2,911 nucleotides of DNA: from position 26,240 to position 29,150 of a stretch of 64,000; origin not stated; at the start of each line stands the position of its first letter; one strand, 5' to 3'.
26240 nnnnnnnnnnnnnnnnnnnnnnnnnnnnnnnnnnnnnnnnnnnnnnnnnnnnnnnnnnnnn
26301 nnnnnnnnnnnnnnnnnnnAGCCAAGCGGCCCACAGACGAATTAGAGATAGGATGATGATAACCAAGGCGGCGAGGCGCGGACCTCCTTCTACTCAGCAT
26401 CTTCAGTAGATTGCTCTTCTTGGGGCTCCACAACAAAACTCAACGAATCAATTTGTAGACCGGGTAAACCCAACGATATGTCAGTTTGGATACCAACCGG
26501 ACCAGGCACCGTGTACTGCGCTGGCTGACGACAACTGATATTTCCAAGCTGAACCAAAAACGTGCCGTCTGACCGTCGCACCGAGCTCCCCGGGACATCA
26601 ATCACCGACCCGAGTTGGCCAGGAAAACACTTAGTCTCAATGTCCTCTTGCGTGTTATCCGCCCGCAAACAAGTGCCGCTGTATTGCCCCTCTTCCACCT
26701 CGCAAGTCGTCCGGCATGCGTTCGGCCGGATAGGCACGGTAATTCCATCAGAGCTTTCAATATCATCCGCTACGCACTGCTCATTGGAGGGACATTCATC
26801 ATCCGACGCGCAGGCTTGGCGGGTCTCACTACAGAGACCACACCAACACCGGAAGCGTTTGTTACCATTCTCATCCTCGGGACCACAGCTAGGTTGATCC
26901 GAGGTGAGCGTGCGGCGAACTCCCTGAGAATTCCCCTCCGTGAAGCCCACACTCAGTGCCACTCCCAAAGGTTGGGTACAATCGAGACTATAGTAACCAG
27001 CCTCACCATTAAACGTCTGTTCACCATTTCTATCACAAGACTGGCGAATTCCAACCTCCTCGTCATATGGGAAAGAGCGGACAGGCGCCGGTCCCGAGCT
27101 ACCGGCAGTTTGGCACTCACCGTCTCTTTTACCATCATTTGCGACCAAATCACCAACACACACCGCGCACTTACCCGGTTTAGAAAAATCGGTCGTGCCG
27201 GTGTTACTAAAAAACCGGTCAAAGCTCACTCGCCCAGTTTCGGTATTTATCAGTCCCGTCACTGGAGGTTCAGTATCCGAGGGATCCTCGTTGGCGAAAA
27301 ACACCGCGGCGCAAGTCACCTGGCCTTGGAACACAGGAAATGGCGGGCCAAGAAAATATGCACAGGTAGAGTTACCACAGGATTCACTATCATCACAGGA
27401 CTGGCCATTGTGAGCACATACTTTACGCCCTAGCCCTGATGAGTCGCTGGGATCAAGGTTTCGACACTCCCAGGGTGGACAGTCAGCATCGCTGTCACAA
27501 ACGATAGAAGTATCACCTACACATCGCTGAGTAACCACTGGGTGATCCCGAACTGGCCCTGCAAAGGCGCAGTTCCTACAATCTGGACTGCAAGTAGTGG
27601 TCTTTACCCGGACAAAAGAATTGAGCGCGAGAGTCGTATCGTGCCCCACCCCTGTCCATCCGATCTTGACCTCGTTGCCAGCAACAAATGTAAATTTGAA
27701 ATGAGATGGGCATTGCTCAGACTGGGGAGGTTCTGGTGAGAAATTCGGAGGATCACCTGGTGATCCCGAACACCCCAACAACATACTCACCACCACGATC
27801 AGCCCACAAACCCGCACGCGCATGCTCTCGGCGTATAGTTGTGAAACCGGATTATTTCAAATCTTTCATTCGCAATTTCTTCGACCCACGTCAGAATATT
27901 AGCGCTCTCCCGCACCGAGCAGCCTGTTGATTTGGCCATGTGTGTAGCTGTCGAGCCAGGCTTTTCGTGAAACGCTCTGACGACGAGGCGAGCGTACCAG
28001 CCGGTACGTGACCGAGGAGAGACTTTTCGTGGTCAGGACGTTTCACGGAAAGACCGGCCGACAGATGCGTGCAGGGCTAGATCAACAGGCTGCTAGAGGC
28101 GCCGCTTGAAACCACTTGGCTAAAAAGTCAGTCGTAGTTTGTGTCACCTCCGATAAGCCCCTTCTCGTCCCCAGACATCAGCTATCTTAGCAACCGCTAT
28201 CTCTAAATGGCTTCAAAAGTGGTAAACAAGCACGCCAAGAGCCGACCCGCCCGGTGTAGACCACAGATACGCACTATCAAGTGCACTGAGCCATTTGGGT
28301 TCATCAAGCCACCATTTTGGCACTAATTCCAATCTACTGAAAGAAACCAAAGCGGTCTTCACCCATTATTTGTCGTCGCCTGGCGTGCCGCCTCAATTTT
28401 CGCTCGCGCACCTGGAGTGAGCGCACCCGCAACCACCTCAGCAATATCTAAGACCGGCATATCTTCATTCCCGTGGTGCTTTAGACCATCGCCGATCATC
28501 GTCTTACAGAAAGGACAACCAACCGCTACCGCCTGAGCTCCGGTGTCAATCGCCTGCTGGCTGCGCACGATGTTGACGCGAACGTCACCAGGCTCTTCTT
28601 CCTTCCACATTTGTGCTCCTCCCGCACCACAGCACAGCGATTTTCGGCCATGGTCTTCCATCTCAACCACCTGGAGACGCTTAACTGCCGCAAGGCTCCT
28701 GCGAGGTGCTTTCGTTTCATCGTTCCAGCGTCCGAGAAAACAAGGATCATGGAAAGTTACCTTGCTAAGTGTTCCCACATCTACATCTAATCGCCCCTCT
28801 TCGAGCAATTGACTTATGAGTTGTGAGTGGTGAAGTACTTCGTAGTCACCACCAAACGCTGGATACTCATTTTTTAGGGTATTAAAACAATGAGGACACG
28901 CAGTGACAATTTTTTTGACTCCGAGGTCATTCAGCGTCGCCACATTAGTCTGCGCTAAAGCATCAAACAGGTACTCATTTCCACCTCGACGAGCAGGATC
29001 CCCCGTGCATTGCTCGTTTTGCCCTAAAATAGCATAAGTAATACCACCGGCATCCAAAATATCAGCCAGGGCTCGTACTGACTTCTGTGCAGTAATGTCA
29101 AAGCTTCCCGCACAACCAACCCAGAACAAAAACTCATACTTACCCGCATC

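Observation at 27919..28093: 175-bp imperfect palindrome with nested inverted repeats between the Cys-rich lipoprotein gene and the Fe-S oxidoreductase gene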

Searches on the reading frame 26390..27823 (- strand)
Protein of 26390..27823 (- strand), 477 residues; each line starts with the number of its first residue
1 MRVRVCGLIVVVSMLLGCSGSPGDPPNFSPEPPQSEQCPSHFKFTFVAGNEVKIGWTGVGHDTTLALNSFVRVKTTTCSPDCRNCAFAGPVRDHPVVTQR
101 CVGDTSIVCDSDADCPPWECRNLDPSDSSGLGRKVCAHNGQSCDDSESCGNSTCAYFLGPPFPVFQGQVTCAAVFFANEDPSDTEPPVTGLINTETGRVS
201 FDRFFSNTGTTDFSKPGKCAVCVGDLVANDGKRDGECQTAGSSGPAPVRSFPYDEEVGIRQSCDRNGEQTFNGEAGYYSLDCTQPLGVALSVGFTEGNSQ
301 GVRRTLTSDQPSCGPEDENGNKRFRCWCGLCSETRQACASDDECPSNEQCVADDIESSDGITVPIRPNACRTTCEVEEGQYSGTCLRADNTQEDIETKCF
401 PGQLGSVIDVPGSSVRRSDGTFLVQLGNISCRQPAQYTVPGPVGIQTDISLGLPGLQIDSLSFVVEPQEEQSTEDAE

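Call 13: search_protein_families(library=pfam, proteins=[window:26390-27823:-], max_evalue=0.01)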
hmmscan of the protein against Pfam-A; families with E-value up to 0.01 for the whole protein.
window:26390-27823:- (477 aa): 0 families

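Call 15: find_encoding_contigs(protein=window:26390-27823:-, flank=3000, max_places=10)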
Protein window:26390-27823:- (477 aa): 1 contig read that carries it; 1 place shown.
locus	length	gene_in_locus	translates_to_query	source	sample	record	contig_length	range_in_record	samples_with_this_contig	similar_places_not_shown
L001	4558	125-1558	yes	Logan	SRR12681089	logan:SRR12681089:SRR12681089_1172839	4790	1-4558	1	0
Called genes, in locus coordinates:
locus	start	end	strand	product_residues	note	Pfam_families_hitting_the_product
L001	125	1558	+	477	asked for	-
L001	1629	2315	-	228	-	-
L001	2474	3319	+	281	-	PF01975:SurE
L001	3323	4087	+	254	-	PF01476:LysM, PF01551:Peptidase_M23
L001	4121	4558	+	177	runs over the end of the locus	PF00156:Pribosyltran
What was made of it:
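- On Invertible DNA switch (inverton): Only one assembly plus one truncated contig of this locus are available (call 15).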

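Call 20: find_homologous_proteins(query=window:26390-27823:-, max_evalue=0.00001)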
Query window:26390-27823:- (477 aa): 6 proteins with E <= 0.00001 among 4843 candidates.
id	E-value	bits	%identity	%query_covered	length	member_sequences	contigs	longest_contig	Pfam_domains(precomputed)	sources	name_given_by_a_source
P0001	2.0e-78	283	39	96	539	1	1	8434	-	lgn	-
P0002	2.8e-76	276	38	90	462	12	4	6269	-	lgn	-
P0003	2.2e-34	138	30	91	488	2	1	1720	-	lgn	-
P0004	1.8e-17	82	29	73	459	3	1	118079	-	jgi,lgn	jgi:hypothetical protein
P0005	1.4e-14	72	26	91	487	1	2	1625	-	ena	-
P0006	2.9e-12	65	24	91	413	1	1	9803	-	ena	-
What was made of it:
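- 26390..27823 (-): Flanking gene (not part of the element): Cys-rich lipoprotein, start codon 95 nt from the element. Call 20 (only 6 homologues, at most 39% identity).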

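Call 21: find_encoding_contigs(protein=P0001, flank=5000, max_places=4)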
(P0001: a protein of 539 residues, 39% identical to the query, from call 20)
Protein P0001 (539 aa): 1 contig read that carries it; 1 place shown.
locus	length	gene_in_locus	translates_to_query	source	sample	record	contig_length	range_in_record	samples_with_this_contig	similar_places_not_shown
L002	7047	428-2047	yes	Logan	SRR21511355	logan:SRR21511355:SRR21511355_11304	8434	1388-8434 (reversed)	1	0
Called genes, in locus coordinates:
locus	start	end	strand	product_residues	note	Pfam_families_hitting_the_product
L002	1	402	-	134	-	?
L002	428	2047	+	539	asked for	-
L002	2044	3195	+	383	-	-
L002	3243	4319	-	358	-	PF10263:SprT-like, PF10979:DUF2786, PF23771:DUF7168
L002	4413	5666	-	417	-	PF00657:Lipase_GDSL (weak), PF13472:Lipase_GDSL_2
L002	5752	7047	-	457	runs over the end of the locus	PF01391:Collagen (weak)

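Call 22: find_encoding_contigs(protein=P0002, flank=5000, max_places=4)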
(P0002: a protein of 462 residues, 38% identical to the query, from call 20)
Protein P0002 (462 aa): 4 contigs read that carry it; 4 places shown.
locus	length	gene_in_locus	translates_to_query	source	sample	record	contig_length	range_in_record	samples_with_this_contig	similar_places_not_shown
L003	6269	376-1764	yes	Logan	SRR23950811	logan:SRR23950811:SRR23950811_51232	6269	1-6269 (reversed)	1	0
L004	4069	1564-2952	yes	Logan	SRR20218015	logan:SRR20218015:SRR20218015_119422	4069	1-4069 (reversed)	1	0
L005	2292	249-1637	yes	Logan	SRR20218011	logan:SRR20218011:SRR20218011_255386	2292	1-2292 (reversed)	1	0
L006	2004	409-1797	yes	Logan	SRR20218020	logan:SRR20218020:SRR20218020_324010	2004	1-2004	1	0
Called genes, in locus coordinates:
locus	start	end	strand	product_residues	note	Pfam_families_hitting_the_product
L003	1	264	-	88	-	?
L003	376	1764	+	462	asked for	-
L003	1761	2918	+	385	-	-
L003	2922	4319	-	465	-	-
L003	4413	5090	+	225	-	PF03483:B3_4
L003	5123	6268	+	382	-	?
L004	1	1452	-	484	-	?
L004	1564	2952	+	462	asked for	-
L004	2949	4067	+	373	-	?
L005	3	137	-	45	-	?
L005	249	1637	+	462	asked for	-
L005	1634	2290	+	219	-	?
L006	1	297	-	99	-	?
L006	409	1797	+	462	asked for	-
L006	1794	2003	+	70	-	?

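Call 23: find_encoding_contigs(protein=P0004, flank=5000, max_places=4)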
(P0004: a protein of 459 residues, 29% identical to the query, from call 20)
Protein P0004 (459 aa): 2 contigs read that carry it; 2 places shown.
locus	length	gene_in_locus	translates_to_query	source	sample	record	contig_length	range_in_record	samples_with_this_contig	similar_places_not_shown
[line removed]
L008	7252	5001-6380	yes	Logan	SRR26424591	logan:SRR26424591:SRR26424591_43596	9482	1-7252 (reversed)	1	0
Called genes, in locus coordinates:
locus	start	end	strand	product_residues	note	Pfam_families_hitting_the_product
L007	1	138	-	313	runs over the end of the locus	PF13145:Rotamase_2 (weak)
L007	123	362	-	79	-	-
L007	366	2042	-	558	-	PF13646:HEAT_2 (faint)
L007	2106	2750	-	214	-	-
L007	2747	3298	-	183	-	PF00156:Pribosyltran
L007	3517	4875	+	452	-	PF04107:GCS2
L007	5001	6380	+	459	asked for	-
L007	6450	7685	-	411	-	PF00579:tRNA-synt_1b, PF22421:SYY_C-terminal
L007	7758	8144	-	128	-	PF00216:Bac_DNA_binding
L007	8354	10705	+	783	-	PF11838:ERAP1_C (faint), PF13646:HEAT_2, PF03130:HEAT_PBS (faint), PF13646:HEAT_2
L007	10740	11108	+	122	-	PF07238:PilZ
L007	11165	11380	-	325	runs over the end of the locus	PF00149:Metallophos, PF12850:Metallophos_2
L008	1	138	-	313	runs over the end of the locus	PF13145:Rotamase_2 (weak)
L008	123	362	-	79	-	-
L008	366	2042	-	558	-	PF13646:HEAT_2 (faint)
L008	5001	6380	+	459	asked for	-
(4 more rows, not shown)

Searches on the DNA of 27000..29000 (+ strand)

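Call 6: search_rna_families(source=window, start=27000, end=29000, threshold=evalue, max_evalue=10)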
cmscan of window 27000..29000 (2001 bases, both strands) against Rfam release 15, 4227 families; matches with E-value up to 10: 5.
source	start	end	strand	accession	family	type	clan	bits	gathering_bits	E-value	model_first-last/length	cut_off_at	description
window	28462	28608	-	RF02047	Sphinx_2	Gene; lncRNA;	-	15.2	34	7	1-158/158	no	Sphinx conserved region 2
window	28421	28472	-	RF01129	sR44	Gene; snRNA; snoRNA; CD-box;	-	13.8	45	2.7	1-55/55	no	Small nucleolar RNA sR44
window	28641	28725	-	RF01128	sR43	Gene; snRNA; snoRNA; CD-box;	-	13.6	45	2.5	1-56/56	no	Small nucleolar RNA sR42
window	28944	28967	-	RF02219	ZNRD1-AS1_2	Gene; lncRNA;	-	13.4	60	3.9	53-76/76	no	ZNRD1 antisense RNA 1 conserved region 2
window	28447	28507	-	RF01128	sR43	Gene; snRNA; snoRNA; CD-box;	-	12.2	45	6.4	1-56/56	no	Small nucleolar RNA sR42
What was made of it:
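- On Any Rfam RNA family (6S RNA and other long-hairpin RNAs included): No hit on the element at E<=10 in the window (call 6).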

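Call 16: search_dna_similar(query=window:27900-28110:+, collection=phages, mode=distant, max_evalue=0.01)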
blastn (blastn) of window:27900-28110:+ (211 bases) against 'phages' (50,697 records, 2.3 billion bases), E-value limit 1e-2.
No match.

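Call 17: search_dna_similar(query=window:27900-28110:+, collection=plasmids, mode=distant, max_evalue=0.01)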
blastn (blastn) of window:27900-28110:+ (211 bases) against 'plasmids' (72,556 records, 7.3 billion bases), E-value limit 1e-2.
No match.
